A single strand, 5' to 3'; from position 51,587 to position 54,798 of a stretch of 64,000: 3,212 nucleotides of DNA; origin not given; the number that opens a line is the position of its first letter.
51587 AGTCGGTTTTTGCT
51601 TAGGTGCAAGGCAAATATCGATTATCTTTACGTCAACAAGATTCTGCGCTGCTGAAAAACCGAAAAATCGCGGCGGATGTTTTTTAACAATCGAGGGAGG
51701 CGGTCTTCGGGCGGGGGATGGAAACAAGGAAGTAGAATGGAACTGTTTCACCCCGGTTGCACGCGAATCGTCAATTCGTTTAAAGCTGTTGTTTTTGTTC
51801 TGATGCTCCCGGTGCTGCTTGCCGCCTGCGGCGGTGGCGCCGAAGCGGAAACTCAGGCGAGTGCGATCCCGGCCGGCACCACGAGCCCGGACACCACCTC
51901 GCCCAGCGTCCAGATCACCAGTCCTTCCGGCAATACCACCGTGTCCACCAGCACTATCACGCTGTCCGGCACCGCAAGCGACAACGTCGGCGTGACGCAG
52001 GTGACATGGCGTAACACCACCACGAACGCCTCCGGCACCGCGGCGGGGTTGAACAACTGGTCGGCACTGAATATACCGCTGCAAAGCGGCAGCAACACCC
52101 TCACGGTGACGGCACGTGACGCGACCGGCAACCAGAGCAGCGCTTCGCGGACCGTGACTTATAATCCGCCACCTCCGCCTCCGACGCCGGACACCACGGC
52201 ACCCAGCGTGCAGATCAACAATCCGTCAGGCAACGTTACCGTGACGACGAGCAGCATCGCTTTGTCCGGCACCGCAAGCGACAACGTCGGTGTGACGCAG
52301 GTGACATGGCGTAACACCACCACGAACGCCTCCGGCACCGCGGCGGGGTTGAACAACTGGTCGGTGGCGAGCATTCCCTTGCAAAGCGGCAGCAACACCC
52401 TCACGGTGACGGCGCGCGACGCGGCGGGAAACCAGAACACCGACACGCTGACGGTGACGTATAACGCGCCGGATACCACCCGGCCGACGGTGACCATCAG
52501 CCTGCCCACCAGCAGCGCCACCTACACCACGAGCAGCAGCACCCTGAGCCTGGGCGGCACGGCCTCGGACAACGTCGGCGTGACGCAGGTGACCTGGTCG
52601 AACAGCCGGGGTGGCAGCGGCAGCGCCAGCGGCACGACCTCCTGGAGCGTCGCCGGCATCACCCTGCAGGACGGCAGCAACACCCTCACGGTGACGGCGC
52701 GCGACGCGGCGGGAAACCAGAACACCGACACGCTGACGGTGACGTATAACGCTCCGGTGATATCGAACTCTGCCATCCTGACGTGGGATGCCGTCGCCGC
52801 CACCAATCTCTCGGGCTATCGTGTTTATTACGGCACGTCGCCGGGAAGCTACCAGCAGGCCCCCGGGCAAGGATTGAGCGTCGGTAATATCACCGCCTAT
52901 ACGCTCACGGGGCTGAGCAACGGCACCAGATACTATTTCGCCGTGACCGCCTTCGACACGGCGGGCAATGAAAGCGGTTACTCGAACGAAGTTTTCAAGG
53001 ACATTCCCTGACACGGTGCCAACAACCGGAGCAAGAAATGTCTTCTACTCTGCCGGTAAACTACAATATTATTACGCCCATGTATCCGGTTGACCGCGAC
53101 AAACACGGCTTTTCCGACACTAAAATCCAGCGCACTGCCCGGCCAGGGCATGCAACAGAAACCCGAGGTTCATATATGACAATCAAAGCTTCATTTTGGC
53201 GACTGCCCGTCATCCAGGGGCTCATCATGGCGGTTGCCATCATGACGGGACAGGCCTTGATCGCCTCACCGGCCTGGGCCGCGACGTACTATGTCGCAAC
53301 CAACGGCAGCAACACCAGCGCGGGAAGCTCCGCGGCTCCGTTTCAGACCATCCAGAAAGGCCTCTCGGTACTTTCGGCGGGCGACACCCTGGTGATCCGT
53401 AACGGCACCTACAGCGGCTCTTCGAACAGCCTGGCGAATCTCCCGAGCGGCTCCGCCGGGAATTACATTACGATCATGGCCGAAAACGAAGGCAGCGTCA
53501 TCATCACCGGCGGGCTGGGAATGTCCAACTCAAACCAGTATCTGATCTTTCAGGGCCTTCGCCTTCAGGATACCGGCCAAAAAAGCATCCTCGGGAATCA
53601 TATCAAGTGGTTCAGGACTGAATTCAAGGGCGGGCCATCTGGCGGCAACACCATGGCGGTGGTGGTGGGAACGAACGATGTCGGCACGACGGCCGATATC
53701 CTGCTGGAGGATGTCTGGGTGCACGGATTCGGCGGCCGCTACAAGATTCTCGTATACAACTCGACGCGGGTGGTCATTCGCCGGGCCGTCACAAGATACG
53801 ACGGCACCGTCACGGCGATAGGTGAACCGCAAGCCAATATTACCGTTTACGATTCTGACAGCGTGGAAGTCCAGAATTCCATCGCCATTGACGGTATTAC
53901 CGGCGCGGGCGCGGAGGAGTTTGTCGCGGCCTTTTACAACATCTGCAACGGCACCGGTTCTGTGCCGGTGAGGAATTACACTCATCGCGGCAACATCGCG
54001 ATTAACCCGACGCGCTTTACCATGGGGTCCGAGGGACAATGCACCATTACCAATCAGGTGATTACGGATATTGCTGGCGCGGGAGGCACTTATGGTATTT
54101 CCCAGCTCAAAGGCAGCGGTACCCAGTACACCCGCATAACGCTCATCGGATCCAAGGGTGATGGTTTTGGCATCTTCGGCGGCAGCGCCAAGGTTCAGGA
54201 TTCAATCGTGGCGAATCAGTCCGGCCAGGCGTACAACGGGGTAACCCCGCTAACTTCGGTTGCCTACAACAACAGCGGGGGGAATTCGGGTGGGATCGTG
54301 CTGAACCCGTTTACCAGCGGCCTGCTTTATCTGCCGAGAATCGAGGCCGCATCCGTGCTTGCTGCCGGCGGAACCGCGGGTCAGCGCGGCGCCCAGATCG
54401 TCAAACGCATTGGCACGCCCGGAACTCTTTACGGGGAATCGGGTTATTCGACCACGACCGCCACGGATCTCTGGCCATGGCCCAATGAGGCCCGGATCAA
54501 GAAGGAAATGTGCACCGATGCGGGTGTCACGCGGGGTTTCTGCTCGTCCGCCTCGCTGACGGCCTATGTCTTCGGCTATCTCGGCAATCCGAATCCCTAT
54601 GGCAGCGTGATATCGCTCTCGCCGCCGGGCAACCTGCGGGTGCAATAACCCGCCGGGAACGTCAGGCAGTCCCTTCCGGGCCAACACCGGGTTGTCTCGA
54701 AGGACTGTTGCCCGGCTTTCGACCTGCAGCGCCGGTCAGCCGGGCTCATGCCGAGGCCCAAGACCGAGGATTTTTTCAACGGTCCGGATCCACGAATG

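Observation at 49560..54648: Possible donor-strand anchoring system: A-strand-less FnIII lipoproteins plus a secreted enzyme ending in an orphan FnIII A-strand motif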

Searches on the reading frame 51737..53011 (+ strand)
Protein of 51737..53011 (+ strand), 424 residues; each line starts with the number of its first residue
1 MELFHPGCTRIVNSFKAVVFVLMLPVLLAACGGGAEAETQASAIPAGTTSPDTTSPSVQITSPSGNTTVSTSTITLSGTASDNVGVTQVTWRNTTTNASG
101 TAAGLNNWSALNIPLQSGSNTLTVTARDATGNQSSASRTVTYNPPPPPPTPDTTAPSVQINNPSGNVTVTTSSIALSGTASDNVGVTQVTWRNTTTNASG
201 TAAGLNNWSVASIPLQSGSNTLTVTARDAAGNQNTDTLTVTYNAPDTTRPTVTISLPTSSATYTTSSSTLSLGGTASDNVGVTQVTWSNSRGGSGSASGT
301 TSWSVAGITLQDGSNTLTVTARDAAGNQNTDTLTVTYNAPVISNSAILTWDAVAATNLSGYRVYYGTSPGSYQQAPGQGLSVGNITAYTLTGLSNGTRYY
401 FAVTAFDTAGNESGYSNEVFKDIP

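Call 3: search_protein_families(library=pfam, proteins=[window:51737-53011:+], max_evalue=0.01)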
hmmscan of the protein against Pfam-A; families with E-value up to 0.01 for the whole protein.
window:51737-53011:+ (424 aa): 12 families
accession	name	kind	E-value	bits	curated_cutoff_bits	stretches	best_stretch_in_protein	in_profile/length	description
PF17957.7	Big_7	-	9e-22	77.9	24.1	3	56-124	1-70/70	Bacterial Ig domain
PF09136.16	Glucodextran_B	-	3.6e-21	75.3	27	3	56-143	1-82/83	Glucodextranase, domain B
PF19077.6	Big_13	-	1.3e-19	71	27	3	268-336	29-99/102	Bacterial Ig-like domain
PF17936.7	Big_6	-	2.9e-11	43.9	27.6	2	66-139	7-79/83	Bacterial Ig domain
PF22352.2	K319L-like_PKD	-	1.6e-09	38.1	27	2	166-241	4-83/84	K319L-like, PKD domain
PF13750.12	Big_3_3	-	6.5e-08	32.8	27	0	64-145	74-149/157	Bacterial Ig-like domain (group 3)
PF00041.27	fn3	-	7.1e-08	33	25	1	341-419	11-81/84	Fibronectin type III domain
PF07495.19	Y_Y_Y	-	2.1e-06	27.9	26.6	0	210-242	30-62/65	Y_Y_Y domain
PF02494.22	HYR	-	2.3e-06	28.3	21.7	0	246-337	2-81/81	HYR domain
PF16656.11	Pur_ac_phosph_N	-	3.5e-05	24.7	30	1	337-405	8-80/93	Purple acid Phosphatase, N-terminal domain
PF15418.12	DUF4625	-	0.00015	22.5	27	0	115-140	103-128/131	Domain of unknown function (DUF4625)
PF13754.12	Big_3_4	-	0.0013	19.1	27.3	0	206-234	22-50/106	Domain of unknown function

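Call 34: search_protein_families(library=ncbifam, proteins=[window:51737-53011:+], max_evalue=0.01)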
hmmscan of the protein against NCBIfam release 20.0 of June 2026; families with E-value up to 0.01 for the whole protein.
window:51737-53011:+ (424 aa): 7 families
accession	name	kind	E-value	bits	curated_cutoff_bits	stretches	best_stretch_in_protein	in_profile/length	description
NF033510.3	Ca_tandemer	repeat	2.6e-18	66.2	50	3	150-233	5-95/96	Ca2+-stabilized repeat-containing adhesin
NF041611.1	exoglucan_CbhB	equivalog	1.1e-09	37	1950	2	148-336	698-885/997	exoglucanase CbhB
TIGR03900.1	prc_long_Delta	hypoth_equivalog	1.6e-07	29.7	660.95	0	42-134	858-964/973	MXAN_5808 family serine peptidase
NF033707.1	T9SS_sortase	equivalog_domain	1e-05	23.4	420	0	215-250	961-996/1095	type IX secretion system sortase PorU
NF045522.1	MXAN_2561_fam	equivalog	0.0001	21.9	150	1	383-419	218-254/304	MXAN_2561 family MXYO-CTERM-anchored protein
NF033597.1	denti_PrcA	equivalog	0.0021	16.4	200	0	268-339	180-251/611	dentilisin complex subunit PrcA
NF047446.1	barrel_OmpL47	domain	0.0056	17.1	40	0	279-333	15-64/68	OmpL47-type beta-barrel domain-containing protein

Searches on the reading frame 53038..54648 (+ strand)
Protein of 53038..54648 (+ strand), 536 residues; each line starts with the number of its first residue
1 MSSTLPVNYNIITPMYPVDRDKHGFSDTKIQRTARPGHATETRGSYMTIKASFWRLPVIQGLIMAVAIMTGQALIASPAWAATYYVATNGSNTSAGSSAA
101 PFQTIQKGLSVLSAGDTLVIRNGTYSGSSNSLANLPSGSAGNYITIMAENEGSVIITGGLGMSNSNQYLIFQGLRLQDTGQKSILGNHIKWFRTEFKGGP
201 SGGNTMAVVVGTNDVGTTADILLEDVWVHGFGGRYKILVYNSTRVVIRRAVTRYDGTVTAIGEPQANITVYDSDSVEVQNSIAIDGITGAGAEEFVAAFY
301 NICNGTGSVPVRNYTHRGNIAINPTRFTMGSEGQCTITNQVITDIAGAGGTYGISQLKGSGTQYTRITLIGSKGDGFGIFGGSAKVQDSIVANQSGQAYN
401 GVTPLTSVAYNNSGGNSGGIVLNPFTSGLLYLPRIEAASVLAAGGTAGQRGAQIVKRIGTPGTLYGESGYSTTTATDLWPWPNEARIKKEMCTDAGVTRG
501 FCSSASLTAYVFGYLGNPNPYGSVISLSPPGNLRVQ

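Call 3: search_protein_families(library=pfam, proteins=[window:53038-54648:+], max_evalue=0.01)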
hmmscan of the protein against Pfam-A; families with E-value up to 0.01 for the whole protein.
window:53038-54648:+ (536 aa): 3 families
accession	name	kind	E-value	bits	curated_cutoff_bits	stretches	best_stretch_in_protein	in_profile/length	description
PF14592.12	Chondroitinas_B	-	2.5e-06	27.2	24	1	104-179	6-79/426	Chondroitinase B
PF22842.2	Pel9A-like_beta_helix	-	1.2e-05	25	25.2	1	81-148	8-74/370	Pel9A-like, right handed beta helix region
PF07602.17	DUF1565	-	0.00028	20.7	20.3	1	89-129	2-42/257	Protein of unknown function (DUF1565)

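Call 8: find_homologous_proteins(query=window:53176-54648:+, max_evalue=0.00001)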
Query window:53176-54648:+ (490 aa): 221 proteins with E <= 0.00001 among 8000 candidates; the best 120 are listed.
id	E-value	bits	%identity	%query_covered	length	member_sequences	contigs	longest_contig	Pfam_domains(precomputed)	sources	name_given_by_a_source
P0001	1.1e-294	996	91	100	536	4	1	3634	PF22842.4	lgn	-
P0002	3.9e-276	934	87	100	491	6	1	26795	PF22842.4,PF14592.13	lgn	-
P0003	4.6e-269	911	83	100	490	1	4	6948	PF22842.4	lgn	-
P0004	1.4e-266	903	84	100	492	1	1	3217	PF22842.4,PF14592.13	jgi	jgi:hypothetical protein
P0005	2.2e-168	579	57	100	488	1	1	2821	PF07602.18,PF22842.4,PF14592.13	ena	-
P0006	1.3e-166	573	60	91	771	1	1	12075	PF25788.3,PF18370.8,PF00041.28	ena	-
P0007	6.7e-165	568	61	90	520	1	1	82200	PF22842.4,PF14592.13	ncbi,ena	-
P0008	1.2e-162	560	55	92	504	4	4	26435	PF22842.4,PF14592.13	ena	-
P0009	7.0e-148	512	52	93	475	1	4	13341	PF22842.4,PF14592.13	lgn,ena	-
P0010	1.2e-147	511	59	80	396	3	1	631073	-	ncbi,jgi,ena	-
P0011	1.1e-146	508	61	77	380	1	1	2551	-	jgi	jgi:hypothetical protein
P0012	3.4e-139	483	52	100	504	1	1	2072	PF22842.4,PF14592.13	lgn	-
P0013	4.6e-130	453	50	98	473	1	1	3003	-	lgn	-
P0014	6.9e-129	449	51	97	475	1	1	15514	PF22842.4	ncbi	-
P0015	1.0e-126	442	48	98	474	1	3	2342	-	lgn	-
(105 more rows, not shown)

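Call 15: find_related_loci(query=A1, collection=genome_contigs, flank=10000)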
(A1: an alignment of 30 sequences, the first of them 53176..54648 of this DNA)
Query A1 (490 aa) in genome_contigs; peptide patterns used: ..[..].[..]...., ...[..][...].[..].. (x = any residue, [..] = any of these).
129 stretches matched a pattern; 94 encode a relative of the query (tblastn E <= 1e-3); the best 80 are kept; 78 distinct loci.
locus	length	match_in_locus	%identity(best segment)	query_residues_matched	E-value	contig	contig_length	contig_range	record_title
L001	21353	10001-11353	50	32-487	7e-124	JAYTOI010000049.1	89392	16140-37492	MAG: Pseudomonadota bacterium isolate GFS_4079 GFS_4079_48, whole genome shotgun sequence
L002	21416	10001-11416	48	29-490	1e-116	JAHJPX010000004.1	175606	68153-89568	MAG: Gammaproteobacteria bacterium isolate Old_saline_rock_biofilm.mb.15 Old_saline_rock_bi.mb.15_k141_50958, whole geno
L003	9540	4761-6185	46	21-484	2e-111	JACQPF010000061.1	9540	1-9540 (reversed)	MAG: Elusimicrobia bacterium isolate NC_groundwater_1300_Ag_S-0.2um_60_19 S_p2_S4_coassembly_k141_531157, whole genome s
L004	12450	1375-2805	45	21-475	3e-109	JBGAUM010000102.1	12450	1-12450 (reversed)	MAG: Usitatibacteraceae bacterium isolate MAG_MBR_H10.61 MBRH10-61_opera_contig_16436, whole genome shotgun sequence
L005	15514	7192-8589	51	12-487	1e-127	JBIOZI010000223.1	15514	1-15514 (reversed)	MAG: Steroidobacteraceae bacterium isolate MAG008 k127_3893428, whole genome shotgun sequence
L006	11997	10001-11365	47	36-475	3e-106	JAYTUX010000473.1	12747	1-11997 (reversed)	MAG: Betaproteobacteria bacterium isolate GFS_5632 GFS_5632_472, whole genome shotgun sequence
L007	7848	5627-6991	46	36-475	5e-104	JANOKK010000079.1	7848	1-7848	MAG: Betaproteobacteria bacterium isolate VAR_48_concoct_206 VAR_48_k141_983765, whole genome shotgun sequence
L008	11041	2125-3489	47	36-475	4e-103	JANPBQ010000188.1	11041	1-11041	MAG: Betaproteobacteria bacterium isolate VAR_78_metabat_634 VAR_78_k141_2215908, whole genome shotgun sequence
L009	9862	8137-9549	45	21-475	1e-99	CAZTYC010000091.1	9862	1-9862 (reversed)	MAG TPA_asm: uncultured Burkholderiales bacterium isolate SRP189682_co2_108 genome assembly, contig: NODE_13015_length_9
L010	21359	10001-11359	44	36-475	5e-96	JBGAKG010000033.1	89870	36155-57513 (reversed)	MAG: Polyangiaceae bacterium isolate MAG_AAO_H125.35 AAOH125-35_opera_contig_925, whole genome shotgun sequence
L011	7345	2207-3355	44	52-471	1e-92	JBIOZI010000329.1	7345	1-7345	MAG: Steroidobacteraceae bacterium isolate MAG008 k127_5170725, whole genome shotgun sequence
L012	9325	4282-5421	44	55-471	5e-91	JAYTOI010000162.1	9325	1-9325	MAG: Pseudomonadota bacterium isolate GFS_4079 GFS_4079_161, whole genome shotgun sequence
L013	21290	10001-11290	43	30-475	6e-89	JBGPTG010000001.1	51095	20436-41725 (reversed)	MAG: Gammaproteobacteria bacterium isolate OBJ1_062018_110_74 k141_611867_length_51095_cov_56.6169, whole genome shotgun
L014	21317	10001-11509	36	5-487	3e-87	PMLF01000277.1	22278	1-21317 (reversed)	MAG: Elusimicrobia bacterium isolate fen_1173 73.20120600_E1D.151_contig_46894, whole genome shotgun sequence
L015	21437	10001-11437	40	13-487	1e-86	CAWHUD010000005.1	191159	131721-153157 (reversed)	MAG: uncultured proteobacterium isolate MFD03066.bin.2.152 genome assembly, contig: contig_29411, whole genome shotgun s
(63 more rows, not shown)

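Call 34: search_protein_families(library=ncbifam, proteins=[window:53176-54648:+], max_evalue=0.01)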
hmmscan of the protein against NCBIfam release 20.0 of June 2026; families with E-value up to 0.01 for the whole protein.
window:53176-54648:+ (490 aa): 2 families
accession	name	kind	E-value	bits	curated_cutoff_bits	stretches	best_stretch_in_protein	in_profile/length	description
NF041899.1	pec_ly_PelN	equivalog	1.1e-09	37.6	740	1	21-81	11-71/437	pectate lyase PelN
NF047854.1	LIC10774_subfam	equivalog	2.8e-05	23.2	380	1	36-82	59-106/358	LIC10774/LIC10365 family surface protein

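Call 53: predict_structure(alignment_id=A3)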
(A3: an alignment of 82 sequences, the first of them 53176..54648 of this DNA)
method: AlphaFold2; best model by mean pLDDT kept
length: 490 residues; sequences in the alignment: 82
mean_pLDDT: 92.1   pTM: 0.89
mean pLDDT of the five models: 92.1, 92.0, 91.8, 91.1, 90.7
residues with pLDDT >= 90: 414; 70-90: 32; 50-70: 29; < 50: 15
segments of 3 or more residues with pLDDT < 50: 1-10
pLDDT, mean of each block of 10 residues (from residue 1): 44 67 69 83 98 98 98 99 97 97 98 96 98 96 98 91 96 98 94 98 95 79 98 97 70 96 97 97 96 98 97 97 98 97 98 98 98 97 98 96 96 98 98 97 94 95 97 77 51
secondary structure, 60 per line:
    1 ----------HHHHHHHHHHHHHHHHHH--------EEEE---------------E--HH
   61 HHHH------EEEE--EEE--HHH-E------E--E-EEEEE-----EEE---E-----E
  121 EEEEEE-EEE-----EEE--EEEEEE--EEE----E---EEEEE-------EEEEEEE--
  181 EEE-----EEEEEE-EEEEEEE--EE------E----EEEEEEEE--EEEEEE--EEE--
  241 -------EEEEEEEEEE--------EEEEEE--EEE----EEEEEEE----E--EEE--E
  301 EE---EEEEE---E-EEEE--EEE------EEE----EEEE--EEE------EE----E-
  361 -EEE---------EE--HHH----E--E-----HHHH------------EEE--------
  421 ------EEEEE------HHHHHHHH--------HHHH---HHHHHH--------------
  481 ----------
elements in order: H11-28 E37-40 H59-64 E71-74 E77-79 E98-102 E108-110 E120-126 E128-130 E136-138 E141-146 E149-151 E160-164 E172-178 E181-183 E189-194 E196-202 E218-225 E228-233 E236-238 E248-257 E266-271 E274-276 E281-287 E295-297 E300-302 E306-310 E316-319 E322-324 E331-333 E338-341 E344-346 E362-364 H394-397 E410-412 E427-431 H438-445 H454-457 H461-466

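Call 60: fold_search(model_id=the predicted structure, library=pdb)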
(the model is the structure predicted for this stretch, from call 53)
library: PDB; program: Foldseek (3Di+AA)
matches with E <= 10: 429; with E <= 0.001: 35
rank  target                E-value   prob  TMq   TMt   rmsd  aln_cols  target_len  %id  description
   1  7v6m_A                4.6e-07  1.00  0.38  0.33  11.7       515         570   12  Crystal structure of lacto-N-biosidase TnX from Tynzenella nexilis, lacto-N-biose complex (released 2022-02-09)
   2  5gqc_D                6.9e-07  1.00  0.42  0.36  13.2       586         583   10  Crystal structure of lacto-N-biosidase LnbX from Bifidobacterium longum subsp. longum, ligand-free form (released 2017-04-19)
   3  7v6i_A                2.2e-06  1.00  0.41  0.35  11.9       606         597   12  Crystal structure of lacto-N-biosidase BsaX from Bifidobacterium saguini, lacto-N-biose complex (released 2022-02-09)
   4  5olq_A                3.0e-06  1.00  0.38  0.43   7.6       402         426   14  Rhamnogalacturonan lyase (released 2017-11-29)
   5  6kqs_A                3.5e-06  1.00  0.35  0.29  11.0       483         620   12  Crystal Structure of GH136 lacto-N-biosidase from Eubacterium ramulus - selenomethionine derivative (released 2020-06-10)
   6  5gqc_A                4.2e-06  1.00  0.46  0.39  12.5       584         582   12  Crystal structure of lacto-N-biosidase LnbX from Bifidobacterium longum subsp. longum, ligand-free form (released 2017-04-19)
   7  5olr_C                4.2e-06  1.00  0.28  0.31  11.7       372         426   17  Rhamnogalacturonan lyase (released 2017-11-29)
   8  6kqt_A                7.9e-06  1.00  0.37  0.31   9.1       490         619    9  Crystal Structure of GH136 lacto-N-biosidase from Eubacterium ramulus - native protein (released 2020-06-10)
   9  5olr_A                1.0e-05  1.00  0.26  0.29  11.8       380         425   16  Rhamnogalacturonan lyase (released 2017-11-29)
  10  1ru4                  1.2e-05  1.00  0.46  0.55   8.3       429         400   14  Crystal structure of pectate lyase Pel9A (released 2004-04-13)
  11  5olq_C                1.4e-05  1.00  0.27  0.30  11.6       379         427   17  Rhamnogalacturonan lyase (released 2017-11-29)
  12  3vst_A                2.8e-05  1.00  0.42  0.33   9.3       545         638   11  The complex structure of XylC with Tris (released 2013-02-27)
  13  7dmk_A                2.8e-05  0.99  0.19  0.13  22.5       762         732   10  PL6 alginate lyase BcAlyPL6 (released 2021-10-06)
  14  8bwk_A                2.9e-05  1.00  0.36  0.26  11.7       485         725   14  Metagenomic derived PL6 alginate lyase (released 2023-12-20)
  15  7o79                  3.2e-05  1.00  0.35  0.39   8.6       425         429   14  Structure of the PL6 family polysaccharide lyase Pedsa3628 from Pseudopedobacter saltans (released 2021-07-28)
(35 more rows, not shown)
